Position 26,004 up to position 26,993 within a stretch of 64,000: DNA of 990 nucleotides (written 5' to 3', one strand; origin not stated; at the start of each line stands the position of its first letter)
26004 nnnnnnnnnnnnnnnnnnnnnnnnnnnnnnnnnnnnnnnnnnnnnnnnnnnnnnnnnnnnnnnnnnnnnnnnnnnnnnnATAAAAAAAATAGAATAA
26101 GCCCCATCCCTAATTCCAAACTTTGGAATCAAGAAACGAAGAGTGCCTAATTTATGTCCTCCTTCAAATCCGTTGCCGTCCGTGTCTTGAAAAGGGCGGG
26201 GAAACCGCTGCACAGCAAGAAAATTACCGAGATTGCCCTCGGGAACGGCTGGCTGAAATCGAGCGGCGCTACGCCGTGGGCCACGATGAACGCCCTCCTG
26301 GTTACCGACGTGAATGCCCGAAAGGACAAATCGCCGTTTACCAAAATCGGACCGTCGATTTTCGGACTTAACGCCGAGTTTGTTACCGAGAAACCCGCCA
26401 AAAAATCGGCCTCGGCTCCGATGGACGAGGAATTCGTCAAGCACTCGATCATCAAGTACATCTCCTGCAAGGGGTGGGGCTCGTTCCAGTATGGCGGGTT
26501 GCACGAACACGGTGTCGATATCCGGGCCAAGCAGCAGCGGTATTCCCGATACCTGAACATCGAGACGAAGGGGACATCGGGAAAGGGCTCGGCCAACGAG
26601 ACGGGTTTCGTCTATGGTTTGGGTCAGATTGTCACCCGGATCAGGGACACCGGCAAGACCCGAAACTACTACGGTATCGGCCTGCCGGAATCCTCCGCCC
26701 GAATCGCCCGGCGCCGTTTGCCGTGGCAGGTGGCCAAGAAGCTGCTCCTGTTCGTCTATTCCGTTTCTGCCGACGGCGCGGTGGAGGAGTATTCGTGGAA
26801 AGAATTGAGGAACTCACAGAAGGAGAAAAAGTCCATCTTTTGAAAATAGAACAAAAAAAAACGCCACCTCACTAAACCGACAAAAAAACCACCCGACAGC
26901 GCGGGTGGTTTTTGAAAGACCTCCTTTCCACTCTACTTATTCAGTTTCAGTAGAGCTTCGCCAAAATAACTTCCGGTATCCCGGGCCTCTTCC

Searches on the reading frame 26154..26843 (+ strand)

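Call 3: search_protein_families(library=pfam, proteins=[window:26154-26843:+], max_evalue=0.1)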
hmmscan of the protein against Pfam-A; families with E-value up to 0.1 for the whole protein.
window:26154-26843:+ (229 aa): 1 family
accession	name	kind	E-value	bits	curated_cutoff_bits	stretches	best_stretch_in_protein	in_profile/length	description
PF05066.19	HARE-HTH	-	1e-16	61.5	25.9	1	3-72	2-68/71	HB1, ASXL, restriction endonuclease HTH domain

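Call 4: search_protein_families(library=padloc, proteins=[window:26154-26843:+], max_evalue=0.1)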
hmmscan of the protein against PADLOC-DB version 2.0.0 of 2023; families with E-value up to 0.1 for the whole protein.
window:26154-26843:+ (229 aa): 0 families

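Call 29: search_protein_families(library=ncbifam, proteins=[window:26154-26843:+], max_evalue=0.01)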
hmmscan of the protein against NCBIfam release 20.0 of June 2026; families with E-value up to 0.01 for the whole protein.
window:26154-26843:+ (229 aa): 0 families
